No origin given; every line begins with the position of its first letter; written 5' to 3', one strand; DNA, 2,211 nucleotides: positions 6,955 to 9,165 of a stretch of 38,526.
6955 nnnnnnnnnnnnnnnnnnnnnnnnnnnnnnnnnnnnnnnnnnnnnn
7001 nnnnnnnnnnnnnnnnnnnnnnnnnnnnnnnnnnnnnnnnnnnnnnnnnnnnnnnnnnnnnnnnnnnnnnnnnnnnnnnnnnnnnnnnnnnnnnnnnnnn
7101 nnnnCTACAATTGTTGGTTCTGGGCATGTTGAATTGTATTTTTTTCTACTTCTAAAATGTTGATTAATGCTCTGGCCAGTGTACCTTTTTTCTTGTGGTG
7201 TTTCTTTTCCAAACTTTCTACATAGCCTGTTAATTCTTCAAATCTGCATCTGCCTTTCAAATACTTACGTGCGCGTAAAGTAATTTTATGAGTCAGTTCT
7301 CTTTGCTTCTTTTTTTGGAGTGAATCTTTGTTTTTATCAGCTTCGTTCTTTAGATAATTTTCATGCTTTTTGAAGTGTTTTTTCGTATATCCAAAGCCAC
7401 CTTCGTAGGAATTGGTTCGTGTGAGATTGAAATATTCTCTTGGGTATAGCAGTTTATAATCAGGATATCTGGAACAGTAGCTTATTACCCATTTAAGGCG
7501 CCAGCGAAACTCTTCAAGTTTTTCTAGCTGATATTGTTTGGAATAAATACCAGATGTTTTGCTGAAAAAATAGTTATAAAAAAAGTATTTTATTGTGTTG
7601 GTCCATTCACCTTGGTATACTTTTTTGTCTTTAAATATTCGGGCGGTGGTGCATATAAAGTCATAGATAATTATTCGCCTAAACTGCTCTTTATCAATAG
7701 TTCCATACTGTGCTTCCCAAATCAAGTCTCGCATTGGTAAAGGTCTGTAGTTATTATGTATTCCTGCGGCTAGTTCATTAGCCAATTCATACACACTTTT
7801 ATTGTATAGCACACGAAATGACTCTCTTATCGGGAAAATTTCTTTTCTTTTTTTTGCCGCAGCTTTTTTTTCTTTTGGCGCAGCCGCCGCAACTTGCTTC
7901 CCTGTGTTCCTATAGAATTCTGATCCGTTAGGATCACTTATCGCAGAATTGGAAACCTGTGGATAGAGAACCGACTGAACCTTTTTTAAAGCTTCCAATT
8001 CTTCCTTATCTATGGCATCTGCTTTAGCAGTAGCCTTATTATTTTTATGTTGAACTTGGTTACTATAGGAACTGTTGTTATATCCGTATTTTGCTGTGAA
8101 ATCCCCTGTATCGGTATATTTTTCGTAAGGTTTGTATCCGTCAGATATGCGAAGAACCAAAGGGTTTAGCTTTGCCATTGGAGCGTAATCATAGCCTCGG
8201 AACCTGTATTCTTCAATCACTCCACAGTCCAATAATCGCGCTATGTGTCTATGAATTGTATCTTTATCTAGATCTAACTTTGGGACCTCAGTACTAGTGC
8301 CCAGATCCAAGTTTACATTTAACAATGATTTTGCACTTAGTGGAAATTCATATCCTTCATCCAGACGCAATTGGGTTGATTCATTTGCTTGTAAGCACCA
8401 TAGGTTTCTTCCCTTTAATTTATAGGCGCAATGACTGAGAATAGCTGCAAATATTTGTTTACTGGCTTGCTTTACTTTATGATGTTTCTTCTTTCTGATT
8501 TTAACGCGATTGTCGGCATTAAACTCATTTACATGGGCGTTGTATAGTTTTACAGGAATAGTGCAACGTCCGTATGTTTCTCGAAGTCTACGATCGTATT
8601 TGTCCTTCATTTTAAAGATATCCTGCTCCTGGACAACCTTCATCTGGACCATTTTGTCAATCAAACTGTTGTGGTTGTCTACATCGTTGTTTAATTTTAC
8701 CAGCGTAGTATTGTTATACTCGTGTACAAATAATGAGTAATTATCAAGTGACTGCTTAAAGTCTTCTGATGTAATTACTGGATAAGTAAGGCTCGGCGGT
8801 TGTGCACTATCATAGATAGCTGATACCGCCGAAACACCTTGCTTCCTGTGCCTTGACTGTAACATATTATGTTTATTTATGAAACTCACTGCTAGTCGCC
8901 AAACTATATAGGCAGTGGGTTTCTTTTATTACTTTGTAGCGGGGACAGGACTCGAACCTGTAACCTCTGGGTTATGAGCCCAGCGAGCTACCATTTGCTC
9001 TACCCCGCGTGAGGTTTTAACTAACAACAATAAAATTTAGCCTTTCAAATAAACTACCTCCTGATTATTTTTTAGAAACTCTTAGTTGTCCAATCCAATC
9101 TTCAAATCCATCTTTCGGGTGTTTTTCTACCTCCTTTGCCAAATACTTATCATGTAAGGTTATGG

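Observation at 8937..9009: Phage-encoded tRNA-Met(CAT) with the identity elements of an initiator tRNA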

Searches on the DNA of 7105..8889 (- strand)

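Call 64: search_rna_families(sources=[L010, L032], threshold=gathering, show_alignments=2)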
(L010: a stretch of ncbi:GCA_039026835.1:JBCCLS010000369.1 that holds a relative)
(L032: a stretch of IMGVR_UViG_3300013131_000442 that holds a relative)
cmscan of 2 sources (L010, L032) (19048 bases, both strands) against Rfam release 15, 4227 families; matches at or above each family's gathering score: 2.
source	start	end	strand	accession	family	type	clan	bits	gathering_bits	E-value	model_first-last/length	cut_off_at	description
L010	190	263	+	RF00005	tRNA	Gene; tRNA;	CL00001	45.1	29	6.7e-07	1-71/71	no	tRNA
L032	4242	4314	+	RF00005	tRNA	Gene; tRNA;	CL00001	34.8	29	0.00046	1-71/71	no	tRNA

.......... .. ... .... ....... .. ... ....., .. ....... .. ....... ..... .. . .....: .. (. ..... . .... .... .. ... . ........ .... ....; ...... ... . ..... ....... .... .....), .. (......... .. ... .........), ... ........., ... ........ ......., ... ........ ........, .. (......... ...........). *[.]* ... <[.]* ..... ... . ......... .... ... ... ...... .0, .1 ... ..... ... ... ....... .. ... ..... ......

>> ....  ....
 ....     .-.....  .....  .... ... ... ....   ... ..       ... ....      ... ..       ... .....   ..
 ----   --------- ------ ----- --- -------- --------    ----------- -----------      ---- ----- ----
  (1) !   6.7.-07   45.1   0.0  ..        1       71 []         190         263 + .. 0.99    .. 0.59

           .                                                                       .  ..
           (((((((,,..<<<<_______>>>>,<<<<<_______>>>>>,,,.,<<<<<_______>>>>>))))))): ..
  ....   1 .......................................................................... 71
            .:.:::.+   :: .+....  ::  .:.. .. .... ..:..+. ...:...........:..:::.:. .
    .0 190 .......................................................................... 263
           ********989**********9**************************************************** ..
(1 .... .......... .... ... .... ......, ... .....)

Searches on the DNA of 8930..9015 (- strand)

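Call 13: search_dna_similar(query=window:8930-9015:-, collection=phages, mode=distant, max_evalue=0.001, max_rows=40)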
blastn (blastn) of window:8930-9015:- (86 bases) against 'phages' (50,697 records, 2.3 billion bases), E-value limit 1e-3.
Records with a match: 282; places in all: 288; records where one place covers at least 80% of the query: 181.
Best place of each record, by identity: 90-95% 1; 80-90% 86; 60-80% 195.
By first word of the organism name: Mycobacterium 133; Vibrio 15; Acinetobacter 11; Streptomyces 11; Prevotella 10; Arthrobacter 9; Bacteriophage 8; Salmonella 7; Xanthomonas 7; Cellulophaga 7; and 31 more.
By host as written in the record: Mycobacterium smegmatis mc2 155 104; - 37; Prevotella sp. 10; Mycobacterium smegmatis mc#155 9; Caulobacter vibrioides CB15 7; Arthrobacter globiformis B-2979 6; Mycobacterium sp. 5; Streptomyces lividans JI 1326 4; and 66 more.
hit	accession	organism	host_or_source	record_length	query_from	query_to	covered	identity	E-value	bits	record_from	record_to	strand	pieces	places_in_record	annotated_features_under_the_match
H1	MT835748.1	Bacteriophage sp.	human fecal samples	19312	7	85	92%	83.8%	2e-14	83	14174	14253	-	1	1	record has no annotation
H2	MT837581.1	Bacteriophage sp.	human fecal samples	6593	6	83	91%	84.8%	2e-15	86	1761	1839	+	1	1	record has no annotation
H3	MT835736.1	Bacteriophage sp.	human fecal samples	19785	7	80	86%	87.8%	1e-17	94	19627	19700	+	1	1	record has no annotation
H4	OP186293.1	Rhodobacter phage RcXuper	Rhodobacter capsulatus YW1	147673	8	83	88%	84.4%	2e-13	79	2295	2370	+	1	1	tRNA-Met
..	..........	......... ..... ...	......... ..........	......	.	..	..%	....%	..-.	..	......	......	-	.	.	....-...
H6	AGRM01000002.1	Salmonella enterica subsp. houtenae str. ATCC BAA-1581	Homo sapiens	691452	6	86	94%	76.8%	2e-7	60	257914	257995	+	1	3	tRNA-Met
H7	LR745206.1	uncultured phage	metagenomic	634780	7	83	90%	80.5%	4e-10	69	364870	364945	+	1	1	record has no annotation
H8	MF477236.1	Nocardia phage NTR1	Nocardia transvalensis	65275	7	83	90%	79.5%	2e-9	66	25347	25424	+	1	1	none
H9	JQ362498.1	Sphingomonas phage PAU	Sphingomonas paucimobilis, Felix ...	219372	8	83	88%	80.5%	4e-10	69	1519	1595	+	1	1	5: tRNA-Met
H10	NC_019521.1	Sphingomonas phage PAU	Sphingomonas paucimobilis, Felix ...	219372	8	83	88%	80.5%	4e-10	69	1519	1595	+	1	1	5: tRNA-Met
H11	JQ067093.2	Pseudomonas phage PaMx74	Pseudomonas aeruginosa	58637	6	83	91%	78.2%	5e-9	65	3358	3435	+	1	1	hypothetical protein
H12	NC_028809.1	Pseudomonas phage PaMx74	Pseudomonas aeruginosa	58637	6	83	91%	78.2%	5e-9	65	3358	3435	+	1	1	hypothetical protein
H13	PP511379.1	Dulem virus 40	Eulemur fulvus collaris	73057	8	86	92%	77.2%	2e-7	59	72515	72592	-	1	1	none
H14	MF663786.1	Bordetella phage vB_BbrM_PHB04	Bordetella bronchiseptica 4715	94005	7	80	86%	82.4%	3e-12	76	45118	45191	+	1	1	none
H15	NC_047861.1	Bordetella phage vB_BbrM_PHB04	Bordetella bronchiseptica 4715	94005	7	80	86%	82.4%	3e-12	76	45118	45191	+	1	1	none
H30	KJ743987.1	Sinorhizobium phage phiLM21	Sinorhizobium sp. LM21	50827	9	80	84%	80.8%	2e-9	66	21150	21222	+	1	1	tRNA-Met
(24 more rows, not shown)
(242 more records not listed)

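Call 44: search_dna_similar(query=window:8937-9009:-, collection=plasmids, mode=distant, max_evalue=0.001, max_rows=40)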
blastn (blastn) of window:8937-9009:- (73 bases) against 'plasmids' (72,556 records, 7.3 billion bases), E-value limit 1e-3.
Records with a match: 378; places in all: 485; records where one place covers at least 80% of the query: 367.
Best place of each record, by identity: 90-95% 1; 80-90% 159; 60-80% 218.
By first word of the organism name: Streptomyces 62; Lactococcus 60; Azospirillum 29; Priestia 17; Ensifer 16; Paracoccus 12; Clostridioides 12; Rhizobium 12; Acinetobacter 9; Sinorhizobium 6; and 76 more.
By predicted mobility (MOB-suite, as given by PLSDB): non-mobilizable 257; mobilizable 93; conjugative 28.
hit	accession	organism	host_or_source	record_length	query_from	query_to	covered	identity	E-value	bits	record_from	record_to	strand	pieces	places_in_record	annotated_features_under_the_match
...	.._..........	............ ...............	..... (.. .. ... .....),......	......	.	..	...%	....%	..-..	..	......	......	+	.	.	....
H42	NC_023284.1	Streptomyces sp. F2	-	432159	1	73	100%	89.2%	8e-18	95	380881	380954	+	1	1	none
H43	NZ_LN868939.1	Nocardia farcinica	not known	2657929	1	73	100%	89.2%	8e-18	95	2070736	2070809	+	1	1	none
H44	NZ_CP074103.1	Streptomyces mirabilis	fresh creek bank soil, topsoil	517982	1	73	100%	89.2%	8e-18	95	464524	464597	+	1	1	none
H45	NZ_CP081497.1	Streptomyces sp. BHT-5-2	whole organism,plant soil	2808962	1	73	100%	89.2%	8e-18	95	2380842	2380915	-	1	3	none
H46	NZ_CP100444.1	Streptomyces rimosus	pure culture,OTC cluster deletion ...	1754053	1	73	100%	89.2%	8e-18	95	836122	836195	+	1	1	record has no annotation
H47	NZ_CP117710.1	Streptomyces sp. MMBL 11-1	marine sponge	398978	1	73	100%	89.2%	8e-18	95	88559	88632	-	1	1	none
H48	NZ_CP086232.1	Streptomyces clavuligerus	whole organism,soil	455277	1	73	100%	89.2%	8e-18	95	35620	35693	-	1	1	none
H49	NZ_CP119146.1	Streptomyces sp. AM 4-1-1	Apis mellifera,cell culture,Insects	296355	1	73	100%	89.2%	8e-18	95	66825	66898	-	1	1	none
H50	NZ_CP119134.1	Streptomyces sp. FXJ1.172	cell culture,red soil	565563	1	73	100%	89.2%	8e-18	95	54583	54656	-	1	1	none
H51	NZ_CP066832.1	Streptomyces liliifuscus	whole organism,soil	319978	1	73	100%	89.2%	8e-18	95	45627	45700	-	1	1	none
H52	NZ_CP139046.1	Streptomyces sp. KN37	whole organism,Kanas soil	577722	1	73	100%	89.2%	8e-18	95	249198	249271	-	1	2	none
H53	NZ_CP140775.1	Streptomyces goshikiensis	cell culture,soil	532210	1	73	100%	89.2%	8e-18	95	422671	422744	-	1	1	none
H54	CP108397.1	Streptomyces sp. NBC_01310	-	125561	1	73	100%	89.2%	8e-18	95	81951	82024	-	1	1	none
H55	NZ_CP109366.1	Streptomyces sp. NBC_01558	-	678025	1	73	100%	89.2%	8e-18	95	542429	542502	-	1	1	hypothetical protein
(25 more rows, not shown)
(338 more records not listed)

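Call 45: search_dna_similar(query=window:8937-9009:-, collection=ecoli_genomes, mode=distant, max_evalue=0.001, max_rows=5)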
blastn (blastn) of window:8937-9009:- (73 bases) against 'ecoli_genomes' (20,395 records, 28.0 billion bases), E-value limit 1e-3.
Records with a match: 5426; places in all: 20708; records where one place covers at least 80% of the query: 5426.
Genomes with a match: 5426 of 5426; with a place that covers at least 80% of the query: 5426. Places per genome that has any: lowest 1, median 4, highest 8. On chromosomes: 20704 places; on plasmids: 4.
Best place of each record, by identity: 60-80% 5426.
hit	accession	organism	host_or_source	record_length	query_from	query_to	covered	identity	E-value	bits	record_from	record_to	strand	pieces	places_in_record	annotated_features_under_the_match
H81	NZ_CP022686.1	Escherichia coli Nissle 1917 strain Nissle 1917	Homo sapiens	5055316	1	71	97%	79.2%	2e-6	60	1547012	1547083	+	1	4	tRNA-Met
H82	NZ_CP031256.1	Escherichia coli strain M16807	Homo sapiens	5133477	1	71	97%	79.2%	2e-6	60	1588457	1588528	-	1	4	tRNA-Met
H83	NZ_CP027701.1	Escherichia coli strain 675SK2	-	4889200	1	71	97%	79.2%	2e-6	60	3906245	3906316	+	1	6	tRNA-Met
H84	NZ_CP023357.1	Escherichia coli strain 317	canine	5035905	1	71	97%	79.2%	2e-6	60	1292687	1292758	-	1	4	tRNA-Met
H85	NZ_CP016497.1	Escherichia coli strain UPEC 26-1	Homo sapiens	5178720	1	71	97%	79.2%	2e-6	60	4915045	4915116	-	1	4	tRNA-Met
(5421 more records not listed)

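Call 46: get_annotated_region(hit=H43, flank=300)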
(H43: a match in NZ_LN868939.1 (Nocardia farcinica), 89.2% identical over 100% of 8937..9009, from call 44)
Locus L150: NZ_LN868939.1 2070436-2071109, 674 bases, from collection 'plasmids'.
description: Nocardia farcinica strain NCTC11134 plasmid 2, complete sequence
organism: Nocardia farcinica (NCBI taxid 37329)
taxonomy: Bacteria; Actinomycetota; Actinomycetes; Mycobacteriales; Nocardiaceae; Nocardia; Nocardia farcinica
host: -; source: not known; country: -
typing (MOB-suite, as given by PLSDB): non-mobilizable
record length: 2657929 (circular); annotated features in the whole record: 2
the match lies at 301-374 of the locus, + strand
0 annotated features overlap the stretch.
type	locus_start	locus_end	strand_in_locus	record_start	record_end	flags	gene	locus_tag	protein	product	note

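Call 47: get_annotated_region(hit=H81, flank=300)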
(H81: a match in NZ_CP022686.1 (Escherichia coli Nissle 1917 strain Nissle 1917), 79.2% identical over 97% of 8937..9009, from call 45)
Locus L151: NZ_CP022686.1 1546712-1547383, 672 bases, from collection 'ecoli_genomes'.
description: Escherichia coli Nissle 1917 chromosome, complete genome
organism: Escherichia coli Nissle 1917 strain Nissle 1917 (NCBI taxid 316435)
replicon: chromosome; assembly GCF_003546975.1
host: Homo sapiens; source: stool; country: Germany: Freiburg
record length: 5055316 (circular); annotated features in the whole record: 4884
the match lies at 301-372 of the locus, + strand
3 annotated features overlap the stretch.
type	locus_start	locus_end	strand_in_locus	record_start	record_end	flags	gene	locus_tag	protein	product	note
tRNA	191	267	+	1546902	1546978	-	-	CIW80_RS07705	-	tRNA-Met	-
tRNA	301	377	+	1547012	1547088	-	-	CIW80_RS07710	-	tRNA-Met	-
tRNA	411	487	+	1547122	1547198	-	-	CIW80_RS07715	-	tRNA-Met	-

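Call 48: get_annotated_region(hit=H45, flank=300)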
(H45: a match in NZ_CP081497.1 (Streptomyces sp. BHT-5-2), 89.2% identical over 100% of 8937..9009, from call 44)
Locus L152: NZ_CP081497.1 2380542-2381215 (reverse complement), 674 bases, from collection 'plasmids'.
description: Streptomyces sp. BHT-5-2 plasmid p1, complete sequence
organism: Streptomyces sp. BHT-5-2 (NCBI taxid 2866715)
taxonomy: Bacteria; Actinomycetota; Actinomycetes; Kitasatosporales; Streptomycetaceae; Streptomyces; Streptomyces sp. BHT-5-2
host: -; source: whole organism,plant soil; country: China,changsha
typing (MOB-suite, as given by PLSDB): non-mobilizable
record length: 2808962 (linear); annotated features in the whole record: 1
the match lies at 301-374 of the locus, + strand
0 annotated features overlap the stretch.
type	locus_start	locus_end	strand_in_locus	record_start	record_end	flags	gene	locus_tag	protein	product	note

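Call 73: get_annotated_region(hit=H30, flank=2500)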
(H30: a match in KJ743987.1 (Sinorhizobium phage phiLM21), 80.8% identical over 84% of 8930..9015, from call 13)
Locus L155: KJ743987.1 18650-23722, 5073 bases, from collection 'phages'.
description: Sinorhizobium phage phiLM21, complete genome.
organism: Sinorhizobium phage phiLM21 (NCBI taxid 1524882)
taxonomy: Viruses; Duplodnaviria; Heunggongvirae; Uroviricota; Caudoviricetes
host: Sinorhizobium sp. LM21; source: -; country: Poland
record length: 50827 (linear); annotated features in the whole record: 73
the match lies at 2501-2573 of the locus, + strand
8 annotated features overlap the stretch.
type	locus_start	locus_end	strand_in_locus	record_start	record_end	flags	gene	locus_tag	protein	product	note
CDS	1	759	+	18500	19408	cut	-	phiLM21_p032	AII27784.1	hypothetical protein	-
CDS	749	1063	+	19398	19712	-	-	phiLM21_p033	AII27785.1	chromosomal replication initiator protein DnaA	-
CDS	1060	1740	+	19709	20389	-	-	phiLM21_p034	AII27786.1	NusG-like transcription anti-terminator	-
CDS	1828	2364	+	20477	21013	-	-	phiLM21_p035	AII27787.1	HNH endonuclease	-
tRNA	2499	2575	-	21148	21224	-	-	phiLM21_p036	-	tRNA-Met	tRNA-Met(CAT)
CDS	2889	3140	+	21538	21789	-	-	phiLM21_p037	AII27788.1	hypothetical protein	-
CDS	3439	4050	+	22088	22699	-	-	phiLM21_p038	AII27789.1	terminase small subunit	-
CDS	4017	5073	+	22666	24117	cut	-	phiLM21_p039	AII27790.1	terminase large subunit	-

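Call 74: get_annotated_region(hit=H4, flank=200)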
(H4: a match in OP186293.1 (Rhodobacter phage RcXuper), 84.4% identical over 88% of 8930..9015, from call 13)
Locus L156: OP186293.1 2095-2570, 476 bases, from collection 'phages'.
description: Rhodobacter phage RcXuper, complete genome.
organism: Rhodobacter phage RcXuper (NCBI taxid 2973496)
taxonomy: Viruses; Duplodnaviria; Heunggongvirae; Uroviricota; Caudoviricetes
host: Rhodobacter capsulatus YW1; source: water; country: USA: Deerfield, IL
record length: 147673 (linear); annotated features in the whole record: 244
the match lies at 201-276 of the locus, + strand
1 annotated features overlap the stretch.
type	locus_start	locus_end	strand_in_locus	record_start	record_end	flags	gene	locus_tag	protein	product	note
tRNA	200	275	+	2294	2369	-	-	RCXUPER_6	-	tRNA-Met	tRNA-Met(cat)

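Call 75: get_annotated_region(hit=H11, flank=200)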
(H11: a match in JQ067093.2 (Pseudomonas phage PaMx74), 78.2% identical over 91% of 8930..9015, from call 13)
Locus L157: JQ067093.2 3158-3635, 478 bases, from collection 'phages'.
description: Pseudomonas phage PaMx74, partial genome.
organism: Pseudomonas phage PaMx74 (NCBI taxid 1175663)
taxonomy: Viruses; Duplodnaviria; Heunggongvirae; Uroviricota; Caudoviricetes; Pamexvirus; Pamexvirus PaMx74
host: Pseudomonas aeruginosa; source: sewage; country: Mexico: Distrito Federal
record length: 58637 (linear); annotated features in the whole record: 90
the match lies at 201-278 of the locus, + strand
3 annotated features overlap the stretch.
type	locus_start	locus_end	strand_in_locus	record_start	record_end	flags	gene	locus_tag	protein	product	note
CDS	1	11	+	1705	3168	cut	terL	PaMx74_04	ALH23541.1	putative terminase large subunit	-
CDS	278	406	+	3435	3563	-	-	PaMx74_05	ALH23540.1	hypothetical protein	-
CDS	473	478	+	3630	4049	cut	-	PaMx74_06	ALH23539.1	hypothetical protein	-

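Call 107: search_dna_similar(query=window:8937-9009:-, collection=phages, mode=distant, max_evalue=0.001, max_rows=60, rows=spread)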
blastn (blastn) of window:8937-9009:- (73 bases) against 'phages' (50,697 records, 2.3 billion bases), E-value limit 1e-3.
Records with a match: 279; places in all: 284; records where one place covers at least 80% of the query: 93.
Best place of each record, by identity: 90-95% 10; 80-90% 211; 60-80% 58.
By first word of the organism name: Mycobacterium 133; Vibrio 15; Streptomyces 11; Acinetobacter 11; Prevotella 10; Arthrobacter 9; Bacteriophage 7; Salmonella 7; Xanthomonas 7; Cellulophaga 7; and 30 more.
By host as written in the record: Mycobacterium smegmatis mc2 155 104; - 35; Prevotella sp. 10; Mycobacterium smegmatis mc#155 9; Caulobacter vibrioides CB15 7; Arthrobacter globiformis B-2979 6; Mycobacterium sp. 5; Streptomyces lividans JI 1326 4; and 65 more.
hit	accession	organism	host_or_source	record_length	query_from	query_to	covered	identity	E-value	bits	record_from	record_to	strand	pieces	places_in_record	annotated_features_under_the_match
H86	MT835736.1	Bacteriophage sp.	human fecal samples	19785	1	71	97%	88.7%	8e-18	93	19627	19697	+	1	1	record has no annotation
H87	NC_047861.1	Bordetella phage vB_BbrM_PHB04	Bordetella bronchiseptica 4715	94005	1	71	97%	83.1%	2e-12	75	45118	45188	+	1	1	none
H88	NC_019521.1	Sphingomonas phage PAU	Sphingomonas paucimobilis, Felix ...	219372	2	73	99%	80.8%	1e-9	66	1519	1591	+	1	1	5: tRNA-Met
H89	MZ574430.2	Caulobacter phage C2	Caulobacter vibrioides CB15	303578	2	72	97%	80.6%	4e-9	64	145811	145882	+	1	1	tRNA-Met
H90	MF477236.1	Nocardia phage NTR1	Nocardia transvalensis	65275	1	71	97%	79.2%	2e-7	60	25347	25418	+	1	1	none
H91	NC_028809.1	Pseudomonas phage PaMx74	Pseudomonas aeruginosa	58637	1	71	97%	78.9%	5e-8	62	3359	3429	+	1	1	none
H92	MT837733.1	Bacteriophage sp.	human fecal samples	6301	1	71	97%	77.8%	2e-6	55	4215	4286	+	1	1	record has no annotation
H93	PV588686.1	Streptomyces phage pSt2308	Streptomyces turgidiscabies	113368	1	73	100%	75.0%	3e-4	48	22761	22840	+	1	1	tRNA-Met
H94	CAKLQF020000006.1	Acinetobacter phage MD-2021a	not known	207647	2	71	96%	76.1%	3e-4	49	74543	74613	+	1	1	tRNA-Met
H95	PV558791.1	Variovorax phage VBv52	Variovorax boronicumulans DSM 21722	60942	1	62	85%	85.5%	3e-11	73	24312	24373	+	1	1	record has no annotation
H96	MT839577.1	Bacteriophage sp.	human fecal samples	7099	4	71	93%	77.9%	3e-5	53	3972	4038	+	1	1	record has no annotation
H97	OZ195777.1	Vibrio phage D480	Seawater and oysters mix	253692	2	68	92%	76.1%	9e-5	50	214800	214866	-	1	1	hypothetical protein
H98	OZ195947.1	Vibrio phage D525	Seawater and oysters mix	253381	2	68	92%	76.1%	9e-5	50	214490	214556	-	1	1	hypothetical protein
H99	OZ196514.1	Vibrio phage K575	Seawater and oysters mix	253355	2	68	92%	76.1%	9e-5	50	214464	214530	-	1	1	hypothetical protein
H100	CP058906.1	Micromonospora phage pMLP1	Micromonospora carbonacea str. Africana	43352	7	64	79%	86.7%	1e-8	63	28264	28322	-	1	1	record has no annotation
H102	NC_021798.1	Cellulophaga phage phi17:2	Cellulophaga baltica #17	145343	2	61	82%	82.0%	6e-7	58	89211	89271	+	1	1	tRNA-Met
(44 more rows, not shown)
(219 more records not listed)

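Call 108: get_annotated_region(hit=H102, flank=1500)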
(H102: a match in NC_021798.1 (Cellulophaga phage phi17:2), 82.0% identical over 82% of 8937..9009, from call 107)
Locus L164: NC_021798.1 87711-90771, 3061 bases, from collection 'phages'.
description: Cellulophaga phage phi17:2, complete genome.
organism: Cellulophaga phage phi17:2 (NCBI taxid 1327972)
taxonomy: Viruses; Duplodnaviria; Heunggongvirae; Uroviricota; Caudoviricetes; Lightbulbvirus; Lightbulbvirus Cba172
host: Cellulophaga baltica #17; source: seawater; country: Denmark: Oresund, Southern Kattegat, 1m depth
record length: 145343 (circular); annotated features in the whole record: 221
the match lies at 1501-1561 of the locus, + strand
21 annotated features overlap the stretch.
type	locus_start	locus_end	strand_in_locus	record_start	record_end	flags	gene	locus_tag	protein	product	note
tRNA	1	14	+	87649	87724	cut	-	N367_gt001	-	tRNA-Pro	-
tRNA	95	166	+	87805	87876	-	-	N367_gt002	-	tRNA-Glu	-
tRNA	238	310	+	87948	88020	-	-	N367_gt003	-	tRNA-Gln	-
tRNA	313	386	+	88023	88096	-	-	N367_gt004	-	tRNA-His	-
tRNA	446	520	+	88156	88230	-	-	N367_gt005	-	tRNA-Leu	-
tRNA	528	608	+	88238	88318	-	-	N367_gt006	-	tRNA-Leu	-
tRNA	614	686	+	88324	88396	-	-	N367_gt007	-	tRNA-Arg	-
CDS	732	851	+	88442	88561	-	-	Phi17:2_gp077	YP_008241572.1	hypothetical protein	-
tRNA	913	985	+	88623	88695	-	-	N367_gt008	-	tRNA-Ala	-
tRNA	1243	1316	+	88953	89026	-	-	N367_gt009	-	tRNA-Ile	-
tRNA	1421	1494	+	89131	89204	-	-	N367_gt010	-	tRNA-Gly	-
tRNA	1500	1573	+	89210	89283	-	-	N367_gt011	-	tRNA-Met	-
tRNA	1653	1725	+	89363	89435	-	-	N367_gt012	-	tRNA-Asp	-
tRNA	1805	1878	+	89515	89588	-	-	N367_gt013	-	tRNA-Thr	-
tRNA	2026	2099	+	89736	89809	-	-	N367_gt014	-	tRNA-Val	-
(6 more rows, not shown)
